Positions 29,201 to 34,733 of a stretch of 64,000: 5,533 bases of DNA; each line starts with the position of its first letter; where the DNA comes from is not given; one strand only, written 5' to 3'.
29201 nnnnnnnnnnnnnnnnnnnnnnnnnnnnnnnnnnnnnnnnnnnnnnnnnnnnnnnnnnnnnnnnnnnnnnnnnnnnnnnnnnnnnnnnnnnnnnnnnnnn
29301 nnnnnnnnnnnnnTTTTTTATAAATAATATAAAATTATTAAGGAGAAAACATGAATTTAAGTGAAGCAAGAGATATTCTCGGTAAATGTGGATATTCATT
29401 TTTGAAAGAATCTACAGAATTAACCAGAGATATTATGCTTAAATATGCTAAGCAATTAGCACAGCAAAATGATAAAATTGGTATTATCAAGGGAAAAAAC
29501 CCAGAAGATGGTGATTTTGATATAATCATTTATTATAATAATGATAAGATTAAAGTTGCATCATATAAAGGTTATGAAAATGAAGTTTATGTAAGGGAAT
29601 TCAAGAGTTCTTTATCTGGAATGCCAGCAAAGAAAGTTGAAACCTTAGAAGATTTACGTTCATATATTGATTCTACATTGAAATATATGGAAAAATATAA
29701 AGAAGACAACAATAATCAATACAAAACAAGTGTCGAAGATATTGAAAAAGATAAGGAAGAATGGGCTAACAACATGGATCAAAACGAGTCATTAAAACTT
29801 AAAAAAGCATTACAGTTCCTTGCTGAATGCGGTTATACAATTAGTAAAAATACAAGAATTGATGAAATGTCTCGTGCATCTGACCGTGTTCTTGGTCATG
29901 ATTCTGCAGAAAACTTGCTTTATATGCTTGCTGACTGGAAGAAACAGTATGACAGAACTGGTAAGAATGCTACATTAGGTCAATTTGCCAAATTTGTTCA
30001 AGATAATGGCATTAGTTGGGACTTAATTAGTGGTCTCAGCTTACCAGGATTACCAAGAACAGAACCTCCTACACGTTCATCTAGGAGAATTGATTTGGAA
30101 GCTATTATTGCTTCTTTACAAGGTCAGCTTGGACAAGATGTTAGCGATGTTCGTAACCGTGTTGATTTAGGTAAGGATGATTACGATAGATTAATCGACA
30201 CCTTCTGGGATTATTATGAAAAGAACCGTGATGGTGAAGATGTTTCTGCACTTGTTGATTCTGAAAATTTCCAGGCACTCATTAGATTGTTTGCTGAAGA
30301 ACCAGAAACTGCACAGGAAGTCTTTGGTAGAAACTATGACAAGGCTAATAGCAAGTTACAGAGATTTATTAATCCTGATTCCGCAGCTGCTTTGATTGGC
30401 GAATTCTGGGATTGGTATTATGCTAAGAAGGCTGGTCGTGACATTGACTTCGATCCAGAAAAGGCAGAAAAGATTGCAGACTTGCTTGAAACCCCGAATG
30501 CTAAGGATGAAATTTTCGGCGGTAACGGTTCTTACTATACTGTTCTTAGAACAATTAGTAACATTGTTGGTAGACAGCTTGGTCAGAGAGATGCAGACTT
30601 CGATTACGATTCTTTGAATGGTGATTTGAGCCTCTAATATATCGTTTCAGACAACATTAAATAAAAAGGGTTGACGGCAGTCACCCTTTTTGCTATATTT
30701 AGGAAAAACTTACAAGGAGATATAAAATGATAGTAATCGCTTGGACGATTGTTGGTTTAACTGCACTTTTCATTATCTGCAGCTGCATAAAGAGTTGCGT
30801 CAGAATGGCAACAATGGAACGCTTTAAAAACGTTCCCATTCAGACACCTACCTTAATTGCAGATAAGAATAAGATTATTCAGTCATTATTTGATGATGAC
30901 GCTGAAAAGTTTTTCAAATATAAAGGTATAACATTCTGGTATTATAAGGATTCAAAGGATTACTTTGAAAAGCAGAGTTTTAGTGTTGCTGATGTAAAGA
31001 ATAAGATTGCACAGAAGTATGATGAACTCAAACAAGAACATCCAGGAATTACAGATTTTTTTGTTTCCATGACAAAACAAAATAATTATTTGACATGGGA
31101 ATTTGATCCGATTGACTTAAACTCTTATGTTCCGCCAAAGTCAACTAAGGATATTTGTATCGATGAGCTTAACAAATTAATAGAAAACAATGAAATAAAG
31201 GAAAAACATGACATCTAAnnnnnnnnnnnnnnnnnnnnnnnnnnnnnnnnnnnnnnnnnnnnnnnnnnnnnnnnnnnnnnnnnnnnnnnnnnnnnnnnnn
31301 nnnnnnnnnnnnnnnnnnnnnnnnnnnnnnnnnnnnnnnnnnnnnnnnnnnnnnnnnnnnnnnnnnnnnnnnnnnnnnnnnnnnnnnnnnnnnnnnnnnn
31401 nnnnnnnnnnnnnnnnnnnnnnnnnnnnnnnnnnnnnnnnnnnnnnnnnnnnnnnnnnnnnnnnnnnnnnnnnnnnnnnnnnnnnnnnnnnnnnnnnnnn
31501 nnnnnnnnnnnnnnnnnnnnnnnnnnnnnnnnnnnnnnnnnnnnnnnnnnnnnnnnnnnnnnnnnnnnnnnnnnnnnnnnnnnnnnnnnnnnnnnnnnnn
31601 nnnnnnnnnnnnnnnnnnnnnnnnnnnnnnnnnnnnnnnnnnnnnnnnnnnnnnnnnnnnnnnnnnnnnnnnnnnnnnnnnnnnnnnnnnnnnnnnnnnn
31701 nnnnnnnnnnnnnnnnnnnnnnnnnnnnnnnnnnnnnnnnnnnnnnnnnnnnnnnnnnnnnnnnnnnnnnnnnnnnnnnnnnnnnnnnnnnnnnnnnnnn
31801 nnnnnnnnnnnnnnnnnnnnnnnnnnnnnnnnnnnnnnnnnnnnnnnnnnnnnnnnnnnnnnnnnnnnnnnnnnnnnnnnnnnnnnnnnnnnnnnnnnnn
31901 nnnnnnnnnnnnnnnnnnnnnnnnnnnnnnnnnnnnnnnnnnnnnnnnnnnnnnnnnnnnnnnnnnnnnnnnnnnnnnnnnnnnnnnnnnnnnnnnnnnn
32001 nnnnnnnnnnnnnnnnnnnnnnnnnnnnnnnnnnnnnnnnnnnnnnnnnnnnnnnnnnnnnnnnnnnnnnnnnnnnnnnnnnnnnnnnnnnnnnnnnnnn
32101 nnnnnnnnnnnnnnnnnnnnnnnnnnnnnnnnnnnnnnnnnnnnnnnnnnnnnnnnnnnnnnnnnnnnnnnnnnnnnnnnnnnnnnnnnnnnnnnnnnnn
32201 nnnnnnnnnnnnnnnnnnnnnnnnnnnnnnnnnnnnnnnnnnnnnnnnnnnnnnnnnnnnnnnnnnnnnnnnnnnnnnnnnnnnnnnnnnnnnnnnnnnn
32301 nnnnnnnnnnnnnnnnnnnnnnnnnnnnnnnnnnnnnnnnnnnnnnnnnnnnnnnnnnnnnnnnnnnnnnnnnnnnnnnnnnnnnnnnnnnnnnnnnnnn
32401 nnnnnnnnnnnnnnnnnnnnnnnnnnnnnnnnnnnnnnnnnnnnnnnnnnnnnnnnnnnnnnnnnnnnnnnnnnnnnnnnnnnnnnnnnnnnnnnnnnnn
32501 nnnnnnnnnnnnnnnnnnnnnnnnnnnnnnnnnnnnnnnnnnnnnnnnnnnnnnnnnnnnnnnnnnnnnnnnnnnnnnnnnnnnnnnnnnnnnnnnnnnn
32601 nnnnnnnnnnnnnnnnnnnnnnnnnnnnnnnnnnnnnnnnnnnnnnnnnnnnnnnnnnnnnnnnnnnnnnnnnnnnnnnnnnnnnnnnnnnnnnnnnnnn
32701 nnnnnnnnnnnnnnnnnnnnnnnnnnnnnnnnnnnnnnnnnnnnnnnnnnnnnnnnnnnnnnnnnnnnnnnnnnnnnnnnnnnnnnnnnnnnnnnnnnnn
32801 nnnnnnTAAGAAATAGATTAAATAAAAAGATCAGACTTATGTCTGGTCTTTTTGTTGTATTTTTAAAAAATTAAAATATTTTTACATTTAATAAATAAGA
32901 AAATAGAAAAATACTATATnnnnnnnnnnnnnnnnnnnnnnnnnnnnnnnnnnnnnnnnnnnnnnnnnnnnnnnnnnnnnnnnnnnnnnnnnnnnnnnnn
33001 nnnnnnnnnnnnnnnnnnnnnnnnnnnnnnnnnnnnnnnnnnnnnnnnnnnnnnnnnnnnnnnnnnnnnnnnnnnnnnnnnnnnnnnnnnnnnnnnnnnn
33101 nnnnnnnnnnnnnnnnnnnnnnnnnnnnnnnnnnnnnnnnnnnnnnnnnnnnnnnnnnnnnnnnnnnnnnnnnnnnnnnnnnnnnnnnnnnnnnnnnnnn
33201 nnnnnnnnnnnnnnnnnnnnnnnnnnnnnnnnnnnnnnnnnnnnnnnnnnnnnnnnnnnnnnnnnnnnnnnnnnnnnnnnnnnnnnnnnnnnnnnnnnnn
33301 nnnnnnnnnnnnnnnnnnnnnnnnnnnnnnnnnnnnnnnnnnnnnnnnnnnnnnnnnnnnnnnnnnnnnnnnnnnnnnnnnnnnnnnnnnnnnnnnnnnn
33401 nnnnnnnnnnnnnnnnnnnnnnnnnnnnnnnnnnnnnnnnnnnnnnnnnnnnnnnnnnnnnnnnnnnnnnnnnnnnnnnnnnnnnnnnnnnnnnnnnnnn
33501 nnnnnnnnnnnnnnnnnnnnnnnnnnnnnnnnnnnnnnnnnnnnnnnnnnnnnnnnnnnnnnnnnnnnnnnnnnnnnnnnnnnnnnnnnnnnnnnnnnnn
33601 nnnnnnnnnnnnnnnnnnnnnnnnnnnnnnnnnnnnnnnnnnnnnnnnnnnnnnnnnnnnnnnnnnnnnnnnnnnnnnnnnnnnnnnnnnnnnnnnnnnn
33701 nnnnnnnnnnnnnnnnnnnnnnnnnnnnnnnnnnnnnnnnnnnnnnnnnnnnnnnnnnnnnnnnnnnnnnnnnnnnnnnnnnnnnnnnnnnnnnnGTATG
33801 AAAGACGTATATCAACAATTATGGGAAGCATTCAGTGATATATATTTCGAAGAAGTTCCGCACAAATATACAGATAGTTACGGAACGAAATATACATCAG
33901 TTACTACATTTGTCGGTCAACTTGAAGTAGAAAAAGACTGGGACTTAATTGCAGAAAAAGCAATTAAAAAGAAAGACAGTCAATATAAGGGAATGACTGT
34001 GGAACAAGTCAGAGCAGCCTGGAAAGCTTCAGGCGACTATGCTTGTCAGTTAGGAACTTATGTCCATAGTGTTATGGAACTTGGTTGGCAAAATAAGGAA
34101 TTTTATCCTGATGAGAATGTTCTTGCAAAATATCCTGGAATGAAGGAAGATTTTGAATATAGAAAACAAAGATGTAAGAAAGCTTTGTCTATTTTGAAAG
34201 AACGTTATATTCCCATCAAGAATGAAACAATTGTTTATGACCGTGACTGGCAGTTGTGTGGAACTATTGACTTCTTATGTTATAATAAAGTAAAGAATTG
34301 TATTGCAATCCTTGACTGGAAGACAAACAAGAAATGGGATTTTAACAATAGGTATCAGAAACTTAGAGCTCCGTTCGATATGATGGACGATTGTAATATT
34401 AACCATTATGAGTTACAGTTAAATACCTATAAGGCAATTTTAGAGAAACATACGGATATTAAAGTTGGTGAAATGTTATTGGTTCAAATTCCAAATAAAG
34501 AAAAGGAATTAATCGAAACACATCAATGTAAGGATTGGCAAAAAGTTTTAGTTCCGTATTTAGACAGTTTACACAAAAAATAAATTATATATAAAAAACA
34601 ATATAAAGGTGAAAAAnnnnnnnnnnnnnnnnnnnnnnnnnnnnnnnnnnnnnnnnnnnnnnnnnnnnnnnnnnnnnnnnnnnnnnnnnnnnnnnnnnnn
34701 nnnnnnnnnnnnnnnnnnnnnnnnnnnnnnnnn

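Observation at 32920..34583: AEP-type primase (Prim-Pol plus PriCT-1) with an adjacent PD-(D/E)XK exonuclease inside an otherwise T4-like replisome gene set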

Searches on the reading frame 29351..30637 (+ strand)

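Call 3: search_protein_families(library=pfam, proteins=[window:29351-30637:+], max_evalue=1)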
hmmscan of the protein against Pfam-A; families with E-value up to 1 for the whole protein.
window:29351-30637:+ (428 aa): 6 families
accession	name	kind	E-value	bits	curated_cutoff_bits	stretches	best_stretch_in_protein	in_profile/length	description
PF13480.13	Acetyltransf_6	-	0.017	15.7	22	0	262-316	15-68/143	Acetyltransferase (GNAT) domain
PF19849.4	DUF6324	-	0.092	13.1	27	1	365-379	36-50/60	Family of unknown function (DUF6324)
PF25600.1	TRIM_CC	-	0.16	12.2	30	1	95-159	4-68/142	TRIM protein coiled-coil region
PF08702.15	Fib_alpha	-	0.17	12.5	29.9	1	82-147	38-102/143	Fibrinogen alpha/beta chain family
PF12000.14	Glyco_trans_4_3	-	0.21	11.7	25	1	349-380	89-119/168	Glycosyl transferase family 4 group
PF20463.3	PDH_C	-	0.41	11.4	22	1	301-341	39-79/102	Prephenate dehydrogenase, dimerization domain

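Call 4: search_protein_families(library=phrogs, proteins=[window:29351-30637:+], max_evalue=0.01)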
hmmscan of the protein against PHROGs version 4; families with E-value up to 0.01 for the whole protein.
window:29351-30637:+ (428 aa): 0 families

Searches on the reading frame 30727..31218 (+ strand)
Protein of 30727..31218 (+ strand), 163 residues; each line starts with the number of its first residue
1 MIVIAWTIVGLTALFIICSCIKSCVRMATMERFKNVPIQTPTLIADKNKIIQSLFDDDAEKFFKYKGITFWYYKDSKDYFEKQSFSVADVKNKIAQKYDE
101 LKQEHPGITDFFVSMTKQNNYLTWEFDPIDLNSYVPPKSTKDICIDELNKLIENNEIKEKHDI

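Call 3: search_protein_families(library=pfam, proteins=[window:30727-31218:+], max_evalue=1)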
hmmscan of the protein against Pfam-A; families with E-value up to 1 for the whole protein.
window:30727-31218:+ (163 aa): 2 families
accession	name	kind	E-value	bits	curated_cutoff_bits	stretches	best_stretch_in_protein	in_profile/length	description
PF14979.11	TMEM52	-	0.089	13.2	26.4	1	4-36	11-43/132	Transmembrane 52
PF09969.14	DUF2203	-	0.14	13.3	24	1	66-127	47-102/122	Uncharacterized conserved protein (DUF2203)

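Call 4: search_protein_families(library=phrogs, proteins=[window:30727-31218:+], max_evalue=0.01)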
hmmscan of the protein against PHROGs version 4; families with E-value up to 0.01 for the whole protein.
window:30727-31218:+ (163 aa): 0 families

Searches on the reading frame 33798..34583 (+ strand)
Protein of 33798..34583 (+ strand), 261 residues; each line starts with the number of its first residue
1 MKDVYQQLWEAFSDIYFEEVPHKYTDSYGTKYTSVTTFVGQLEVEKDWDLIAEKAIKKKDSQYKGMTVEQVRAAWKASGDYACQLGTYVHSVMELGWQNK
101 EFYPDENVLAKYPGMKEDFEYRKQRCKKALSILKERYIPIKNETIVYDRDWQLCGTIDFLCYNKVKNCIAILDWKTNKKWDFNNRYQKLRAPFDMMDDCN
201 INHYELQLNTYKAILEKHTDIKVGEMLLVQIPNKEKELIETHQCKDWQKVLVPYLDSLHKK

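Call 3: search_protein_families(library=pfam, proteins=[window:33798-34583:+], max_evalue=1)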
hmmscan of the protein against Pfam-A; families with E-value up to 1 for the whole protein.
window:33798-34583:+ (261 aa): 1 family
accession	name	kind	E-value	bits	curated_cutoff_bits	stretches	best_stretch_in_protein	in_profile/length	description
PF12705.13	PDDEXK_1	-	8.5e-07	29.6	22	1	79-237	32-197/247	PD-(D/E)XK nuclease superfamily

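Call 4: search_protein_families(library=phrogs, proteins=[window:33798-34583:+], max_evalue=0.01)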
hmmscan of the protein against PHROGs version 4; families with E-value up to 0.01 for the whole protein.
window:33798-34583:+ (261 aa): 3 families
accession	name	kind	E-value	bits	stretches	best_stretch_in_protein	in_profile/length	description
phrog_298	-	DNA, RNA and nucleotide metabolism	9.2e-28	98.4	1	12-250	46-249/293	exonuclease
phrog_69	-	DNA, RNA and nucleotide metabolism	2.8e-05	24.3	1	69-219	108-251/501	exonuclease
phrog_466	-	DNA, RNA and nucleotide metabolism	8.4e-05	23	1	56-182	184-302/446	exonuclease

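Call 29: find_homologous_proteins(query=window:33798-34583:+, max_evalue=0.001)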
Query window:33798-34583:+ (261 aa): 716 proteins with E <= 0.001 among 903 candidates; the best 120 are listed.
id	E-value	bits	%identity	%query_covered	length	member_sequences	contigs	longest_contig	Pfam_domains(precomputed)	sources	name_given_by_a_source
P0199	2.1e-168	576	95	100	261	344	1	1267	PF12705.14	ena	-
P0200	1.8e-134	465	75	100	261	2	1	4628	PF12705.14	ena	-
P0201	9.8e-133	460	73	98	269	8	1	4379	PF12705.14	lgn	-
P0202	4.3e-124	431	69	98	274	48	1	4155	-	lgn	-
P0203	8.6e-123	427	72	96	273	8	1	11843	PF12705.14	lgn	-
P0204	3.0e-120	419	70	96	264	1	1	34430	PF12705.14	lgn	-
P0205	1.9e-118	413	68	97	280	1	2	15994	PF12705.14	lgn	-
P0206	4.9e-118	411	69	97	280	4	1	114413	PF12705.14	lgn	-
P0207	1.2e-116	407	69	97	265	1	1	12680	PF12705.14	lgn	-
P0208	1.7e-116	406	69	95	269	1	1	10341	PF12705.14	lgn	-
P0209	5.3e-116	405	67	98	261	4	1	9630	PF12705.14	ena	-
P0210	7.1e-116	404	69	96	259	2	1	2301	PF12705.14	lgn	-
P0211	2.3e-114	399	82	80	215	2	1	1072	PF12705.14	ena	-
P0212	2.8e-113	396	65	97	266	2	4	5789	PF12705.14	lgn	-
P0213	5.0e-113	395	67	98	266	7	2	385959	PF12705.14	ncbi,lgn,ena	-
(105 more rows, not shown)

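Call 70: search_solved_structures(query=window:33798-34583:+, max_evalue=1, show_alignments=1)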
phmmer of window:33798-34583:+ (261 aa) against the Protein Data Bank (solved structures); distinct sequences matched with E-value up to 1: 1.
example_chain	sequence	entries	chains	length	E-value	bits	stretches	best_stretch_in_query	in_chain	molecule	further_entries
7x8u_A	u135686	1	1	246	0.089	15.3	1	84-184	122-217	Tospovirus resistance protein B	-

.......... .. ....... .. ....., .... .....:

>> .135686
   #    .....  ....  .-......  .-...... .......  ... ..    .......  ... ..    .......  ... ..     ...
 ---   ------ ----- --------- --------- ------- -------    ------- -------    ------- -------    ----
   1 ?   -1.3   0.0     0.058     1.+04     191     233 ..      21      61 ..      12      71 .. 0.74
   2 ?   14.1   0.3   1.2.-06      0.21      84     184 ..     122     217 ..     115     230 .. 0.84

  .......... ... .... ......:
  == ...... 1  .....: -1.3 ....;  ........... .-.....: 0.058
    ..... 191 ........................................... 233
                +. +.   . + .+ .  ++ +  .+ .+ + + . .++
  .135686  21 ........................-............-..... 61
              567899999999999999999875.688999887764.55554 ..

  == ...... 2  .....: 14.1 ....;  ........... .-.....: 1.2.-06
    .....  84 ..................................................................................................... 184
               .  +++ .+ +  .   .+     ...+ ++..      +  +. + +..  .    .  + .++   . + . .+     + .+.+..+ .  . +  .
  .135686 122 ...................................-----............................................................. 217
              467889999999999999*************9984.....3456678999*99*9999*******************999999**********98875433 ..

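Call 76: search_protein_families(library=padloc, proteins=[window:33798-34583:+], max_evalue=0.1)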
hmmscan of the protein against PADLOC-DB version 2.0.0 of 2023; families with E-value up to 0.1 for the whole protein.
window:33798-34583:+ (261 aa): 1 family
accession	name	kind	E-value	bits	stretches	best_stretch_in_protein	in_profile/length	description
PDLC00058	DruK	-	0.0072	13.1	1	133-185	136-187/388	PD-(D/E)XK nuclease superfamily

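Call 77: search_protein_families(library=ncbifam, proteins=[window:33798-34583:+], max_evalue=0.1)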
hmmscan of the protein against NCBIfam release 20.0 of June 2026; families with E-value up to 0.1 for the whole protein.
window:33798-34583:+ (261 aa): 0 families

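Call 88: search_dna_similar(query=window:33798-34583:+, collection=phages, mode=protein, max_evalue=0.00001, max_rows=25)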
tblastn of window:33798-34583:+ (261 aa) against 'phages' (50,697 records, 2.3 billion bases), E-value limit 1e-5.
Records with a match: 100; places in all: 100; records where one place covers at least 80% of the query: 68.
Best place of each record, by identity: <60% 100.
By first word of the organism name: Flavobacterium 29; Mycobacterium 29; uncultured 11; Bacteroides 8; CrAssphage 7; Prevotella 6; Gordonia 3; crAssphage 2; Caudoviricetes 2; Bacteriophage 2; and 1 more.
By host as written in the record: Mycobacterium smegmatis mc2 155 25; - 22; Flavobacterium psychrophilum 950106-1/1 12; Prevotella sp. 6; Flavobacterium psychrophilum 020612-2/1 3; Flavobacterium psychrophilum strain FPS-D10 3; Flavobacterium psychrophilum FPS-D15 2; Flavobacterium psychrophilum FPS-D10 2; and 20 more.
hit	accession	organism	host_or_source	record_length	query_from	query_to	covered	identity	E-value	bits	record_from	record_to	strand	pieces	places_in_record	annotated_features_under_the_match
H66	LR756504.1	uncultured phage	metagenomic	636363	17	255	92%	31.0%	6e-17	86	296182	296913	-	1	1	record has no annotation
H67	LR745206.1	uncultured phage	metagenomic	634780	13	231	84%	33.8%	7e-21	97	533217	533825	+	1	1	record has no annotation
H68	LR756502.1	uncultured phage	metagenomic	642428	1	239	92%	29.3%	7e-13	74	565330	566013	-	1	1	record has no annotation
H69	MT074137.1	Bacteroides phage DAC16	Bacteroides thetaiotaomicron VPI-5485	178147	1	261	100%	25.5%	6e-7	56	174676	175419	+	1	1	hypothetical protein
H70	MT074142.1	Bacteroides phage DAC23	Bacteroides thetaiotaomicron VPI-5490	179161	1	261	100%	25.5%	6e-7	56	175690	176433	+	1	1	hypothetical protein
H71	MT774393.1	uncultured phage cr127_1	human feces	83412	4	255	97%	25.7%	6e-10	65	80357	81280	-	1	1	hypothetical protein (x2)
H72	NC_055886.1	uncultured phage cr127_1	human feces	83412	4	255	97%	25.7%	6e-10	65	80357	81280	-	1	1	hypothetical protein (x2)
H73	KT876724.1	Flavobacterium phage FpV4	Flavobacterium psychrophilum 950106-1/1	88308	1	240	92%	26.4%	3e-11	69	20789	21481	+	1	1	hypothetical protein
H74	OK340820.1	Flavobacterium phage FpV4-1.1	Flavobacterium psychrophilum 020612-2/1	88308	1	240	92%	26.4%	3e-11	69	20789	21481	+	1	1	record has no annotation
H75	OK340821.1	Flavobacterium phage FpV4-1.2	Flavobacterium psychrophilum 020612-2/1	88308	1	240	92%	26.4%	3e-11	69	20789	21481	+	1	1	record has no annotation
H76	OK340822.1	Flavobacterium phage FpV4-1.3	Flavobacterium psychrophilum 020612-2/1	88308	1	240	92%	26.4%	3e-11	69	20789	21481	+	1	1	record has no annotation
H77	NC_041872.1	Flavobacterium phage FpV4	Flavobacterium psychrophilum 950106-1/1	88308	1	240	92%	26.4%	3e-11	69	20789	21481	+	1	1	exonuclease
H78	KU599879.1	Flavobacterium phage Fpv3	Flavobacterium psychrophilum 950106-1/1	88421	1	240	92%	26.4%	3e-11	69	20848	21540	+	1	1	hypothetical protein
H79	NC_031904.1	Flavobacterium phage Fpv3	Flavobacterium psychrophilum 950106-1/1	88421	1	240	92%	26.4%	3e-11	69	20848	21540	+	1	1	exonuclease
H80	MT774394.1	uncultured phage cr271_1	pig feces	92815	15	231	83%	28.5%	3e-16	84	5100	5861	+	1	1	DNA replication, ATP-dependent helicase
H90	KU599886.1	Flavobacterium phage Fpv20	Flavobacterium psychrophilum 950106-1/1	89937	1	240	92%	25.2%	2e-10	67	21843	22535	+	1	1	hypothetical protein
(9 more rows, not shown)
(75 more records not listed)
